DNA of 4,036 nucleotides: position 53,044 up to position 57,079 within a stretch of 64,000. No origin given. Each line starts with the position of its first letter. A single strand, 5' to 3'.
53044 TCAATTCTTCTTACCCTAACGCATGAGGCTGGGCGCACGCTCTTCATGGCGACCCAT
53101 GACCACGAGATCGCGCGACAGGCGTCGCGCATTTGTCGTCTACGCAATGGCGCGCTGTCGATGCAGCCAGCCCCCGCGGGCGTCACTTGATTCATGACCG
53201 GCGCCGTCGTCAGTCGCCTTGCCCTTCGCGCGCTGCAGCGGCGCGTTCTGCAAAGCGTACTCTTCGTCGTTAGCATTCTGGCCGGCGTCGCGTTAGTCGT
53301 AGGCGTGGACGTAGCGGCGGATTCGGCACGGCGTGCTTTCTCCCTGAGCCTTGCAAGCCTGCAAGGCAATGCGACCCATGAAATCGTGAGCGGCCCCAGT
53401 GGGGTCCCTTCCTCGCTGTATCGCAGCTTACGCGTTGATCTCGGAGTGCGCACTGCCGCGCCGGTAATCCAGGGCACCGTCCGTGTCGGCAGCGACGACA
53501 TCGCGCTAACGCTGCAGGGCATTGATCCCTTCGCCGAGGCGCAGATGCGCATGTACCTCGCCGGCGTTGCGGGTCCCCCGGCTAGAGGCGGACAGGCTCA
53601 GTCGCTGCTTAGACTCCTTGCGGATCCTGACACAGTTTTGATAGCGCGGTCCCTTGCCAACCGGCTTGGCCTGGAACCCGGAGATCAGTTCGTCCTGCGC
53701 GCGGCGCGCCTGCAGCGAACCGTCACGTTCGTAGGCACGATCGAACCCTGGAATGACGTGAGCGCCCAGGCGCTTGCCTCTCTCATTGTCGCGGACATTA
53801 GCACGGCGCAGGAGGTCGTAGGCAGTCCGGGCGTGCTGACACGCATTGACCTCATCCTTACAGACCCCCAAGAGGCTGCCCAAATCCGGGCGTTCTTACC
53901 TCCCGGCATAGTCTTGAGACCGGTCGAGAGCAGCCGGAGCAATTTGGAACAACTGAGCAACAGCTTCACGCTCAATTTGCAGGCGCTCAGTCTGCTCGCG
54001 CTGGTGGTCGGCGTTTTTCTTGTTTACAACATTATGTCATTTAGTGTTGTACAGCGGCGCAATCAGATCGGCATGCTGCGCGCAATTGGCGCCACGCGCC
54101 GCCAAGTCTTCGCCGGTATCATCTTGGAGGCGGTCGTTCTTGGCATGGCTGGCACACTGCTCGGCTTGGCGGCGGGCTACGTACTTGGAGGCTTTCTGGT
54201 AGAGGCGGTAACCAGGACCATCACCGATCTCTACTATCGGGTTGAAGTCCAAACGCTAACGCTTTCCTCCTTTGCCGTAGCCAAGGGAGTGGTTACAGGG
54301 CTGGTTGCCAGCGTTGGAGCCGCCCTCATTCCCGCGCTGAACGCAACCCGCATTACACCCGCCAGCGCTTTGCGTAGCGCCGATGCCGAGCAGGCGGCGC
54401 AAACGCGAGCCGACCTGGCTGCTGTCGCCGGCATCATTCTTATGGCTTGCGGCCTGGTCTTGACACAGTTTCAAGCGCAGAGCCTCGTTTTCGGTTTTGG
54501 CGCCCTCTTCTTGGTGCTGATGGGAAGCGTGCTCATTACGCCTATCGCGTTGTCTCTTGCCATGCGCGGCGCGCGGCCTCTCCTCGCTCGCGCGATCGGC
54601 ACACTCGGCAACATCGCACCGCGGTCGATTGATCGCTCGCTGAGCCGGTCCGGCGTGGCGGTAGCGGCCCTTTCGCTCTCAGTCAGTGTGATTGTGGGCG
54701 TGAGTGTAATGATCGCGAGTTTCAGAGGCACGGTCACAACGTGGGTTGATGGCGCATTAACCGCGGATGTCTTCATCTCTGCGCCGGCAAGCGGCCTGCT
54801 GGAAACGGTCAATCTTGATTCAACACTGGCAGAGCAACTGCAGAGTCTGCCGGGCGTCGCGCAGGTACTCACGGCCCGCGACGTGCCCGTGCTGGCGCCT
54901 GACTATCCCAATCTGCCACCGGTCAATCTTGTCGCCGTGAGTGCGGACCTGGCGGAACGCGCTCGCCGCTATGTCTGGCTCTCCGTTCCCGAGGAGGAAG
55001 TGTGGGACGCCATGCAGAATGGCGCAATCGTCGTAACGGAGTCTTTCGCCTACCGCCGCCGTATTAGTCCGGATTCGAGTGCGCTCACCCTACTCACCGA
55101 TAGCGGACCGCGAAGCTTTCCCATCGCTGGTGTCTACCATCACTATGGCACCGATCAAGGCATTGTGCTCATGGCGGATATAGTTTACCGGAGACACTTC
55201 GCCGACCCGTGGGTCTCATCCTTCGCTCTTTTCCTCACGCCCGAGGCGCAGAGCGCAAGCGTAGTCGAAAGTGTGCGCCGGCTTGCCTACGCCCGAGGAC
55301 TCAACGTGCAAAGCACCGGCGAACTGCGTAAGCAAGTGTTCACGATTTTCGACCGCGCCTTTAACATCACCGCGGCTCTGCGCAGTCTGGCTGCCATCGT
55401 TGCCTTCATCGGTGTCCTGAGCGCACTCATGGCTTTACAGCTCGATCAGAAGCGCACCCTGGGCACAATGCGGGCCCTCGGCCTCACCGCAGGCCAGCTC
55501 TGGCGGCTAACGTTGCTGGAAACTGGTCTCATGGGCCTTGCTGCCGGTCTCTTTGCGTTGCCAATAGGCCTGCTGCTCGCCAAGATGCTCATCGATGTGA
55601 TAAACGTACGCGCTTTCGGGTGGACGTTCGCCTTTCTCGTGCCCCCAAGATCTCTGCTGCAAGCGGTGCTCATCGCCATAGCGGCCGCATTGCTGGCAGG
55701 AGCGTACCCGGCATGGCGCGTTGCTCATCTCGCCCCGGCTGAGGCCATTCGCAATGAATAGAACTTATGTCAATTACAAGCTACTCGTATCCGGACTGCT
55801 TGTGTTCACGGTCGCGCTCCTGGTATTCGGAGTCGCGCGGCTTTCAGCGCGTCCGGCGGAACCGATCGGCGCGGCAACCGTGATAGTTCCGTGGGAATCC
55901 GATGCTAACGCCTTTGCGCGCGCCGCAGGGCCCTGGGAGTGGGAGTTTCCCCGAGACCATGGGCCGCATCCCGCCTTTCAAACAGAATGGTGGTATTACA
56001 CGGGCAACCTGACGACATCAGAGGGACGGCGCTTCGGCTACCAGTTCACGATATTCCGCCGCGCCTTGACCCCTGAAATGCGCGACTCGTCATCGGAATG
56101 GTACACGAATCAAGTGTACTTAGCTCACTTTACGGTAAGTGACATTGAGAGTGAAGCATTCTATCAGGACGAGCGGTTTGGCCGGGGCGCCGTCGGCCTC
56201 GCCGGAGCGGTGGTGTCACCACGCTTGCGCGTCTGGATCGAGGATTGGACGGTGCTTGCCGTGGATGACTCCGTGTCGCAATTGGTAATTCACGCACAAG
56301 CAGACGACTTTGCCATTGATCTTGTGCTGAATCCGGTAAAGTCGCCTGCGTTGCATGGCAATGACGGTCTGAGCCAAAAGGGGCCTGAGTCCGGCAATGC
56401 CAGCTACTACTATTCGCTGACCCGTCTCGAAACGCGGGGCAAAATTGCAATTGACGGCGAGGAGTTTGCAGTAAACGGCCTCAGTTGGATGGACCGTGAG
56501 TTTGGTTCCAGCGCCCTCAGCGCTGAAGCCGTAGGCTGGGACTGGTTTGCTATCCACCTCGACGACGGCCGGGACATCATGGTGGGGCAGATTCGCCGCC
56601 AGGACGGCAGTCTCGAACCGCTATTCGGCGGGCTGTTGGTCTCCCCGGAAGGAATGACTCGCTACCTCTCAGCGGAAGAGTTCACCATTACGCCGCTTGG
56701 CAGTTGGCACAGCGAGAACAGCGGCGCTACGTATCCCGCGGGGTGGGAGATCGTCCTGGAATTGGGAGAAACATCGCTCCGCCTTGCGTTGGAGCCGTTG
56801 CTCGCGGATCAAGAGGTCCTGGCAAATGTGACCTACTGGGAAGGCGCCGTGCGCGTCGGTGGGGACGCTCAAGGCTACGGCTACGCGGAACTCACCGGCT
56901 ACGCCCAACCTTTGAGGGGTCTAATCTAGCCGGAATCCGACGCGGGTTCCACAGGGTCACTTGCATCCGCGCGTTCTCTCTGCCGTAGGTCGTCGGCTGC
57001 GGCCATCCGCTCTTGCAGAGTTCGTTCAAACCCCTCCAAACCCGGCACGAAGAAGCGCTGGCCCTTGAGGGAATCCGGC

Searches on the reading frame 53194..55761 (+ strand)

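Call 31: search_protein_families(library=pfam, proteins=[window:53194-55761:+], max_evalue=0.00001)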
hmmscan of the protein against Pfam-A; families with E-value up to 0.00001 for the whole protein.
window:53194-55761:+ (855 aa): 2 families
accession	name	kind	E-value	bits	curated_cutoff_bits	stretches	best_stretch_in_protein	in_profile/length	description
PF02687.27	FtsX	-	5.9e-34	117.1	25.5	2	265-389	3-120/120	FtsX-like permease C-terminal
PF12704.14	MacB_PCD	-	2.4e-08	34.9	27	1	21-232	1-201/207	MacB-like periplasmic core domain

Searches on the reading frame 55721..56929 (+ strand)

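Call 31: search_protein_families(library=pfam, proteins=[window:55721-56929:+], max_evalue=0.00001)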
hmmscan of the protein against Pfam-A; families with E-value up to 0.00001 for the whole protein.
window:55721-56929:+ (402 aa): 2 families
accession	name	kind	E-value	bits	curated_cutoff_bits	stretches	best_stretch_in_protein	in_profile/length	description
PF07143.17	CrtC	-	1.1e-60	205.6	22.5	1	88-263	1-168/168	CrtC N-terminal lipocalin domain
PF17186.10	Lipocalin_9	-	1.3e-39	135.8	26.2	1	266-394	1-131/131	Lipocalin-like domain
